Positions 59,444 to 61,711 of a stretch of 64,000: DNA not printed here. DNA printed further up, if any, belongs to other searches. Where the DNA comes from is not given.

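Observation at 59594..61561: Papain-like protease fused to MopE-type Cys-rich metal-binding repeats and a dockerin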

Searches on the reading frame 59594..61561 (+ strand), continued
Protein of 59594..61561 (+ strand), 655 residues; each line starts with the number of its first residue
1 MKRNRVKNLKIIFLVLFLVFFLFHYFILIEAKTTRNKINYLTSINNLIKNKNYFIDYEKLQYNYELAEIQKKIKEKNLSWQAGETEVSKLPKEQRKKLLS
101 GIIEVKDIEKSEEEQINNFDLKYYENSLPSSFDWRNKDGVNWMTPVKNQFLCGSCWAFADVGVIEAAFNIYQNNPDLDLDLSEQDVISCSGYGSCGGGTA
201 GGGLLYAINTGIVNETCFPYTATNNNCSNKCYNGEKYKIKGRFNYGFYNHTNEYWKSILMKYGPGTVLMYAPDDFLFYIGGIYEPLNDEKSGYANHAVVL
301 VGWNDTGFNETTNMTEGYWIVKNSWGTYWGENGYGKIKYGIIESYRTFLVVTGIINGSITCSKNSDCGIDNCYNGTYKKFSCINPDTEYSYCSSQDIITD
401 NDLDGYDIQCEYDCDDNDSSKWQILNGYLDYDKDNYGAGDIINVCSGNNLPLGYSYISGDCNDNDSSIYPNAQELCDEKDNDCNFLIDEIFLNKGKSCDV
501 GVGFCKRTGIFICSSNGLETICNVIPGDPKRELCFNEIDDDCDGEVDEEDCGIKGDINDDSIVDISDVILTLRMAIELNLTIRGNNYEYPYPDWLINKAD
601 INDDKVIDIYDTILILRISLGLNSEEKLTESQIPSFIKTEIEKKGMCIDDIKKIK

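Call 8: find_homologous_proteins(query=window:59594-61561:+, max_evalue=0.00001)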
Query window:59594-61561:+ (655 aa): 454 proteins with E <= 0.00001 among 8000 candidates; the best 120 are listed.
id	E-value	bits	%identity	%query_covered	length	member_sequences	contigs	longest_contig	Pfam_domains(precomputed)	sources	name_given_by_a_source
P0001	0.0e+0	1528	100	100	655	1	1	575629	PF00112.30,PF11617.14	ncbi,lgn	ncbi:MAG: C1 family peptidase [Candidatus Pacearchaeota archaeon]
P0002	7.1e-176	605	57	75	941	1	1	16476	PF00112.30,PF11617.14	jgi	-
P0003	2.6e-143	497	57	59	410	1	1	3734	PF00112.30,PF11617.14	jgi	jgi:hypothetical protein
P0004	1.6e-121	425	55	56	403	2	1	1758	PF00112.30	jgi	-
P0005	1.2e-114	402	59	46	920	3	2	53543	PF00112.30,PF00404.25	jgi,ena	-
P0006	7.4e-70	254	46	44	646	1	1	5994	PF00754.32,PF00112.30,PF22352.3,PF00801.27,PF22633.4,PF08329.17,PF18911.7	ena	-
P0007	1.5e-68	250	42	46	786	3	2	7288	PF00112.30,PF22352.3,PF00801.27,PF00041.28,PF18911.7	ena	-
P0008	1.6e-68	250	45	44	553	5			PF00754.32,PF00112.30,PF22352.3,PF00801.27,PF22633.4,PF18911.7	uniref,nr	uniref:PKD domain-containing protein n=1 Tax=Candidatus Methanogaster sp. ANME-2c ERB4 TaxID=2759911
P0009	2.3e-68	249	43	47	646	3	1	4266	PF00754.32,PF00112.30,PF22352.3,PF00801.27,PF22633.4,PF18911.7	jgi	jgi:PKD repeat protein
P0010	1.7e-67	246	41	50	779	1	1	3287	PF00754.32,PF00112.30,PF22352.3,PF00801.27,PF22633.4,PF08329.17,PF05345.19,PF18911.7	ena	-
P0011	1.8e-67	246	42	53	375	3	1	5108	PF00112.30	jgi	-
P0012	8.1e-66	241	47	44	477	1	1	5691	PF00112.30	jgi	jgi:C1A family cysteine protease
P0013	2.1e-65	240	45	44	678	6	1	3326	PF00112.30,PF22352.3,PF00801.27,PF00404.25,PF18911.7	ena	-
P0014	8.9e-65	237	44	44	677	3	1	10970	PF00112.30,PF22352.3,PF00801.27,PF00404.25,PF18911.7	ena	-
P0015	1.0e-64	237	46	43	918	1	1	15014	PF07495.20,PF00112.30,PF18204.7,PF03051.22,PF18884.6,PF19077.7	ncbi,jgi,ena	-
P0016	1.5e-63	233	43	44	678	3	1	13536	PF00112.30,PF22352.3,PF00801.27,PF00404.25,PF03051.22,PF18911.7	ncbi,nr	ncbi:MAG: C1 family peptidase [Euryarchaeota archaeon]|nr:C1 family peptidase [Euryarchaeota archaeo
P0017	1.9e-62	230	41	55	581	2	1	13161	PF00112.30,PF07705.18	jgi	-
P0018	2.6e-62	229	39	51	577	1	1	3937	PF00112.30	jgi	jgi:C1A family cysteine protease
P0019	3.6e-62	229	43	43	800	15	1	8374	PF19190.7,PF00112.30,PF00404.25,PF00963.25,PF03051.22,PF22544.3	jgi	-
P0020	5.2e-62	228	46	43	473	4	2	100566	PF00754.32,PF00112.30,PF22633.4,PF03051.22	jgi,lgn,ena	-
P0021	6.2e-62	228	44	44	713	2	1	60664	PF00112.30,PF03051.22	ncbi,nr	ncbi:MAG: hypothetical protein JW878_04265 [Methanomicrobia archaeon]|nr:hypothetical protein [Metha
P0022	1.9e-61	226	47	43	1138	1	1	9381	PF00112.30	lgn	-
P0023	1.3e-60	224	39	53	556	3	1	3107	PF00112.30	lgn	-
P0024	4.7e-60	222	43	42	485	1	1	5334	PF00754.32,PF00112.30,PF22633.4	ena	-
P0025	1.8e-59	220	40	48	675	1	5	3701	PF19190.7,PF00112.30,PF22352.3,PF00801.27,PF00404.25,PF22076.3,PF22544.3,PF18911.7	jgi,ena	-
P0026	2.1e-59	220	44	45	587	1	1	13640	PF00112.30,PF05753.21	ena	-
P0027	3.1e-59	219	34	50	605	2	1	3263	PF00112.30,PF11617.14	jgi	-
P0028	6.1e-59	218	39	55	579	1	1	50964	PF13229.13,PF00112.30,PF05048.20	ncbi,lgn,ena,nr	ncbi:MAG: Cell surface glycoprotein precursor [Candidatus Syntrophoarchaeum sp. GoM_oil]|nr:MAG: Cel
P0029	1.0e-58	217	41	44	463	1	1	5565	PF00112.30,PF00801.27,PF18911.7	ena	-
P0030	2.8e-58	216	44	44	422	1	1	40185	PF00112.30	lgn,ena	-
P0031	4.7e-58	215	42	44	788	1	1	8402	PF00754.32,PF00112.30,PF22352.3,PF00801.27,PF22633.4,PF03051.22,PF08329.17,PF18911.7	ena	-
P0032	5.6e-57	212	43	41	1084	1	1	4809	PF00112.30,PF11617.14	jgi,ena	-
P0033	5.9e-57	212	42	44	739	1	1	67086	PF00754.32,PF00112.30,PF22352.3,PF00801.27,PF22633.4,PF18911.7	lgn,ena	-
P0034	6.7e-56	208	42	45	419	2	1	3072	PF00112.30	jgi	jgi:C1A family cysteine protease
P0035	7.1e-56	208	43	44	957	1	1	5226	PF00112.30,PF16656.12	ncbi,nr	ncbi:fibronectin type III domain-containing protein [Candidatus Woesearchaeota archaeon]|nr:fibronec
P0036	3.7e-55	206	43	43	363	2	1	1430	PF00112.30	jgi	-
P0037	7.3e-55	205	42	44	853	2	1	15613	PF13229.13,PF00112.30,PF05048.20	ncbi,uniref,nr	ncbi:MAG: right-handed parallel beta-helix repeat-containing protein [Candidatus Diapherotrites arch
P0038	1.4e-54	204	44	42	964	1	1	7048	PF00112.30,PF16656.12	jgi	jgi:C1A family cysteine protease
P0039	5.8e-54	202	41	46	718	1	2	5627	PF13313.12,PF00112.30,PF18962.8,PF03051.22,PF13860.13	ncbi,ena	-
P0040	1.0e-53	201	32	23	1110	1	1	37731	PF18885.7,PF11617.14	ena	-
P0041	1.7e-53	200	48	33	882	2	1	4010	PF00112.30,PF00801.27,PF13529.14,PF00041.28,PF18911.7,PF03891.21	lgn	-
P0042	2.9e-53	199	43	43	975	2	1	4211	PF00112.30,PF08308.18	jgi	-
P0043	3.1e-53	199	32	46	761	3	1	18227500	PF00112.30,PF03051.22,PF08246.18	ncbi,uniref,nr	ncbi:hypothetical protein QR680_019248 [Steinernema hermaphroditum]|uniref:Peptidase C1A papain C-te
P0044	4.0e-53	199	42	42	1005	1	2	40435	PF00112.30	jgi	jgi:C1A family cysteine protease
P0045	4.1e-53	199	40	45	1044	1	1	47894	PF00112.30,PF25292.1,PF13517.13,PF03051.22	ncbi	-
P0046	7.3e-53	198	41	44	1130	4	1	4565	PF00112.30,PF11617.14,PF25292.1,PF13517.13,PF03051.22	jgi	-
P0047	2.9e-52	196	48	12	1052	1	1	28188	PF11617.14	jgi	jgi:large repetitive protein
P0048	3.0e-52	196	45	34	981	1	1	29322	PF00112.30,PF07705.18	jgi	jgi:C1A family cysteine protease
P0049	9.7e-52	194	41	44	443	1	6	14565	PF00112.30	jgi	-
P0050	2.2e-51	193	38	44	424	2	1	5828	PF00112.30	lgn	-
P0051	2.7e-51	193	39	42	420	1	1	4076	PF19190.7,PF00112.30,PF13529.14,PF13004.14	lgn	-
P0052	3.5e-51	193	40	42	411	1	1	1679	PF00112.30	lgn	-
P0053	3.7e-51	192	38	44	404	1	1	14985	PF00112.30,PF17963.8,PF05345.19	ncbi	ncbi:MAG: C1 family peptidase [Candidatus Aminicenantia bacterium]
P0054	6.6e-51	192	40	44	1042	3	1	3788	PF01839.30,PF00112.30,PF13517.13,PF08308.18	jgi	-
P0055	3.9e-50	189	40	44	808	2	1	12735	PF02412.24,PF00112.30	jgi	jgi:C1A family cysteine protease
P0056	1.3e-49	187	38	43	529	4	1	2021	PF00112.30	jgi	jgi:C1A family cysteine protease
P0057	2.4e-49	186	40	42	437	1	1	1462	PF00112.30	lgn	-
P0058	3.7e-49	186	37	44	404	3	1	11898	PF00112.30,PF17963.8,PF17892.8,PF05345.19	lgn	-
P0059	6.4e-49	185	41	43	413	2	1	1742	PF19190.7,PF00112.30,PF13004.14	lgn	-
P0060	7.7e-49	185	41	42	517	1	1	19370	PF00112.30,PF03051.22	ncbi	-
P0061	9.5e-49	184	51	35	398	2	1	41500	PF00112.30,PF03891.21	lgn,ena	-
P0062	1.2e-48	184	41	42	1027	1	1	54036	PF01839.30,PF00112.30,PF13517.13,PF08308.18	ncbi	-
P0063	2.0e-48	183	37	50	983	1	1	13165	PF00112.30,PF18998.7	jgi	-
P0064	5.4e-48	182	40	42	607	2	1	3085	PF00112.30,PF13517.13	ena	-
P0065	5.7e-48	182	39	42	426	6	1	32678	PF00112.30,PF13529.14,PF13004.14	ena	-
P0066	6.3e-48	182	40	43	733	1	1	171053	PF09699.16,PF00112.30,PF14537.12,PF17957.8,PF03404.23,PF14522.12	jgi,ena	-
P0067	9.5e-48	181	41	45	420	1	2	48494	PF00112.30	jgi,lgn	jgi:C1A family cysteine protease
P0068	1.0e-47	181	35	49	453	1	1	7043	PF00112.30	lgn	-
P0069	1.4e-47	181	39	44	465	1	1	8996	PF00754.32,PF00112.30,PF22633.4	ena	-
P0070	1.6e-47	180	48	34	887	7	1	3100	PF00112.30,PF17957.8,PF03891.21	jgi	jgi:C1A family cysteine protease/putative hemolysin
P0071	2.7e-47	180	48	33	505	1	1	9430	PF00112.30,PF03891.21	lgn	-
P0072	2.7e-47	180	48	32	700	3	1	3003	PF00112.30,PF00801.27,PF03051.22,PF18911.7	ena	-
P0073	2.5e-46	176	39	44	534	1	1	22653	PF00112.30,PF01835.26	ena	-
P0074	2.7e-46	176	41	34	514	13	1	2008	PF00112.30,PF11617.14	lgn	-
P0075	3.1e-46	176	41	42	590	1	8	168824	PF00112.30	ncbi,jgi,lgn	-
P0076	6.8e-46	175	50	32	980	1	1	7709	PF00112.30,PF00801.27,PF00041.28,PF18911.7,PF16656.12,PF03891.21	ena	-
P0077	7.2e-46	175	37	18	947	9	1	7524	PF00059.28,PF11617.14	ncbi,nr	ncbi:MAG: MopE-related protein [Myxococcota bacterium]|nr:MopE-related protein [Myxococcota bacteriu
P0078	1.2e-45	174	40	42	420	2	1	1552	PF19190.7,PF00112.30,PF13004.14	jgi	jgi:hypothetical protein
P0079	1.4e-45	174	39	42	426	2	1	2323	PF00112.30,PF13529.14,PF13004.14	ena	-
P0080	2.5e-45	173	39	44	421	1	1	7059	PF19190.7,PF00112.30,PF13529.14,PF13004.14,PF03051.22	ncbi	-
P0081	3.3e-45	173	39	43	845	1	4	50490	PF19190.7,PF00112.30,PF03051.22,PF06119.20,PF22544.3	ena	-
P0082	3.9e-45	173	36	43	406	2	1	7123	PF00112.30,PF13004.14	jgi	jgi:C1A family cysteine protease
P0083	4.2e-45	172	44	33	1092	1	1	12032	PF00112.30,PF25788.3,PF03891.21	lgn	-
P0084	6.0e-45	172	38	42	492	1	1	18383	PF00112.30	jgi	-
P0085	6.3e-45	172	41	42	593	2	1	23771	PF00112.30,PF01833.31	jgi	jgi:hypothetical protein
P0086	6.4e-45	172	36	55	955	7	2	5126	PF02412.24,PF00112.30,PF17963.8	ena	-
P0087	6.5e-45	172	38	45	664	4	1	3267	PF01839.30,PF19190.7,PF00112.30,PF16743.11,PF13517.13,PF13529.14,PF13004.14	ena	-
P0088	7.0e-45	172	42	37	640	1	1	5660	PF00112.30,PF13529.14,PF03891.21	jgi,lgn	jgi:putative hemolysin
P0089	8.1e-45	172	38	42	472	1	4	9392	PF19190.7,PF00112.30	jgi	jgi:C1A family cysteine protease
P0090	1.1e-44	171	44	35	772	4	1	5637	PF09603.16,PF00112.30,PF11617.14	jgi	-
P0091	1.1e-44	171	39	41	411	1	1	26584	PF00112.30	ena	-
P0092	2.8e-44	170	40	41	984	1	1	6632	PF00112.30,PF20773.6,PF18962.8,PF13860.13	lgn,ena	-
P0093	3.0e-44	170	39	42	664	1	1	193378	PF01839.30,PF19190.7,PF00112.30,PF16743.11,PF13517.13,PF13529.14,PF13004.14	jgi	-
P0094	3.1e-44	170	33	49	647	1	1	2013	PF00112.30,PF19081.7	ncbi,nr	ncbi:MAG: hypothetical protein IH594_09560, partial [Bacteroidales bacterium]|nr:hypothetical protei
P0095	6.4e-44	169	47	33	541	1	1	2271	PF00112.30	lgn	-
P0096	6.5e-44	169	40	37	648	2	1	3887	PF00112.30,PF03891.21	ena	-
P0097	1.2e-43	168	43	35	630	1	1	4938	PF00112.30,PF03891.21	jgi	jgi:C1A family cysteine protease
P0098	1.4e-43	167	37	47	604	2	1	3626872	PF19190.7,PF00112.30,PF13004.14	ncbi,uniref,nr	ncbi:C1 family peptidase [Paludibacterium sp. B53371]|uniref:C1 family peptidase n=1 Tax=Paludibacte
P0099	1.7e-43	167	46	33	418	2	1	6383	PF00112.30,PF03891.21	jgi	-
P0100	5.8e-43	165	39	42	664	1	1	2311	PF01839.30,PF19190.7,PF00112.30,PF16743.11,PF13517.13,PF13529.14,PF13004.14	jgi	jgi:C1A family cysteine protease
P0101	6.1e-43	165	38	44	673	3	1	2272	PF00112.30,PF25292.1,PF13517.13,PF13570.14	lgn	-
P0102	1.2e-42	164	45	32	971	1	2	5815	PF00112.30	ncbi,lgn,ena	-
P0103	1.6e-42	164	40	36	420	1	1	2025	PF00112.30,PF03051.22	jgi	jgi:C1A family cysteine protease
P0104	1.7e-42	164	41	40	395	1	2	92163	PF00112.30,PF03891.21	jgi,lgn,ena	-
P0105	2.6e-42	163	38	43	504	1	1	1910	PF00112.30,PF10342.16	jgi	jgi:C1A family cysteine protease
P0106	5.8e-42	162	40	38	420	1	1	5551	PF00112.30,PF03891.21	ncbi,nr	ncbi:DUF333 domain-containing protein, partial [Candidatus Woesearchaeota archaeon]|nr:DUF333 domain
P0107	6.1e-42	162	45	33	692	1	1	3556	PF00112.30,PF20773.6,PF03891.21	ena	-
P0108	1.1e-41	161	41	43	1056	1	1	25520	PF19190.7,PF00112.30,PF20009.5,PF24517.3,PF06848.18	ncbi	ncbi:MAG: C1 family peptidase, partial [PVC group bacterium]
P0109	1.8e-41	160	39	43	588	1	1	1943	PF22073.3,PF19190.7,PF00112.30,PF15780.12,PF07610.18,PF13004.14,PF22544.3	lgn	-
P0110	3.4e-41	160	34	47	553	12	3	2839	PF00112.30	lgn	-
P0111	6.1e-41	159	36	52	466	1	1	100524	PF00112.30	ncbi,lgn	-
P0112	1.2e-40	158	38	42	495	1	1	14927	PF00112.30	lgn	-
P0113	1.3e-40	158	38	42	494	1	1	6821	PF00112.30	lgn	-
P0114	1.9e-40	157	45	33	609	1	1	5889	PF02412.24,PF00112.30,PF03891.21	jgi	jgi:C1A family cysteine protease/putative hemolysin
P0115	2.2e-40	157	42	41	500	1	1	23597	PF00112.30,PF03051.22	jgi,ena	-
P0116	2.2e-40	157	36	42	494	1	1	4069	PF00112.30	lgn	-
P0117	4.0e-40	156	39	42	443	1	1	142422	PF00112.30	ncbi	-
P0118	4.0e-40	156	39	36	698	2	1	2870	PF00112.30,PF22352.3,PF18911.7,PF03891.21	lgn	-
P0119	8.8e-40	155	37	42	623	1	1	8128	PF19190.7,PF00112.30,PF13205.13,PF13529.14,PF13004.14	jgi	jgi:C1A family cysteine protease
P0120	1.2e-39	154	39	42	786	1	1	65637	PF00112.30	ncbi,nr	ncbi:T9SS C-terminal target domain-containing protein [candidate division KSB1 bacterium]|nr:T9SS ty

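Call 12: search_protein_families(library=pfam, proteins=[P0002, P0005, P0019, P0016, P0032, P0027], max_evalue=0.01)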
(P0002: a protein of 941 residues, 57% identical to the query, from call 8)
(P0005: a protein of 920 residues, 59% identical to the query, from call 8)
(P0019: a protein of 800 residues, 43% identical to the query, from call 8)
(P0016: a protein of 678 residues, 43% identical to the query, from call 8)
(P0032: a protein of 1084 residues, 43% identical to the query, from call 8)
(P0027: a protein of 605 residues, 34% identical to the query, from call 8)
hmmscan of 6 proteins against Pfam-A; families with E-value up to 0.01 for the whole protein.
P0002 (941 aa): 3 families
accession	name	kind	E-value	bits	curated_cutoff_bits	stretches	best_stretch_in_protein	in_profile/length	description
PF00112.29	Peptidase_C1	-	3.5e-44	151.9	20.7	1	147-369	1-206/220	Papain family cysteine protease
PF11617.13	Cu-binding_MopE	-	3.3e-12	46.8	27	1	489-518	1-30/30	Putative metal-binding motif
PF03051.21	Peptidase_C1_2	-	0.00042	19.7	22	0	325-365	357-397/438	Peptidase C1-like family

P0005 (920 aa): 4 families
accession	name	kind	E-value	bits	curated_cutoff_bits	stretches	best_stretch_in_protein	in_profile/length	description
PF00112.29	Peptidase_C1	-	2.2e-51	175.5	20.7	1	122-334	1-206/220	Papain family cysteine protease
PF00404.24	Dockerin_1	-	1.4e-05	25.6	22.9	1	865-912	2-52/57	Dockerin type I domain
PF03051.21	Peptidase_C1_2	-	0.00029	20.2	22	0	288-345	360-412/438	Peptidase C1-like family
PF06119.19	NIDO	-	0.00085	19.8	25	1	561-616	2-57/186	Nidogen-like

P0019 (800 aa): 8 families
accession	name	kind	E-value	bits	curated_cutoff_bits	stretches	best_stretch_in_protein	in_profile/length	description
PF00112.29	Peptidase_C1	-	1.1e-51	176.5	20.7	1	159-361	4-206/220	Papain family cysteine protease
PF19190.6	BACON_2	-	7e-11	42.4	25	1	382-471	2-91/94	Viral BACON domain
PF00963.24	Cohesin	-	3e-09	37.6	24.1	1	600-714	1-120/139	Cohesin domain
PF00404.24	Dockerin_1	-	7e-07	29.8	22.9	1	738-792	1-55/57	Dockerin type I domain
PF22544.2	HYDIN_VesB_CFA65-like_Ig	-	8.3e-06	26.4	25.5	1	380-473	1-97/100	HYDIN/CFA65/VesB-like, Ig-like domain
PF03051.21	Peptidase_C1_2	-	1.3e-05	24.7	22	1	323-389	359-429/438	Peptidase C1-like family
PF22076.2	Cep192_D6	-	0.00033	21.2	35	1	383-466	5-92/101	Cep192 domain 6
PF25248.1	Ig_CFAP65_8th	-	0.0022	18.2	25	1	381-429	3-52/128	CFAP65, eight Ig-like domain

P0016 (678 aa): 9 families
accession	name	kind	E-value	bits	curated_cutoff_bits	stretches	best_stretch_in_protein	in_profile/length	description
PF00112.29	Peptidase_C1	-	4e-52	177.9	20.7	1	100-305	4-209/220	Papain family cysteine protease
PF18911.6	PKD_4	-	7.3e-20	71.3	27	1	428-508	1-82/85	PKD domain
PF00801.26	PKD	-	2.8e-12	46.9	23.5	1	436-500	5-70/80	PKD domain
PF00404.24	Dockerin_1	-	1.2e-08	35.4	22.9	1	606-663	1-54/57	Dockerin type I domain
PF22352.2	K319L-like_PKD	-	2.9e-07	30.8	27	1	447-511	13-84/84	K319L-like, PKD domain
PF03051.21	Peptidase_C1_2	-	1.7e-05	24.2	22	0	260-312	355-411/438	Peptidase C1-like family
PF22544.2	HYDIN_VesB_CFA65-like_Ig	-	9.2e-05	23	25.5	1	337-418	16-95/100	HYDIN/CFA65/VesB-like, Ig-like domain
PF19190.6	BACON_2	-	0.00011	22.6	25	1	325-408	2-83/94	Viral BACON domain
PF22076.2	Cep192_D6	-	0.00058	20.5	35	1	324-409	3-90/101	Cep192 domain 6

P0032 (1084 aa): 3 families
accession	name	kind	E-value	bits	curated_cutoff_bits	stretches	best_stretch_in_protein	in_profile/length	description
PF00112.29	Peptidase_C1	-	1.7e-40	139.9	20.7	1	305-507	1-203/220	Papain family cysteine protease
PF11617.13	Cu-binding_MopE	-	4.5e-08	33.6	27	1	944-973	1-30/30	Putative metal-binding motif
PF07705.17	CARDB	-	0.00029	21.4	22.7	1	977-1077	2-99/101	CARDB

P0027 (605 aa): 3 families
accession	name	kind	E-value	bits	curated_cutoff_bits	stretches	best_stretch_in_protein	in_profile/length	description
PF00112.29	Peptidase_C1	-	1.1e-57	196.1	20.7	1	115-331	1-220/220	Papain family cysteine protease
PF11617.13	Cu-binding_MopE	-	4.5e-12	46.4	27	2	395-411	14-30/30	Putative metal-binding motif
PF03051.21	Peptidase_C1_2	-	0.0021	17.4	22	0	287-313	370-396/438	Peptidase C1-like family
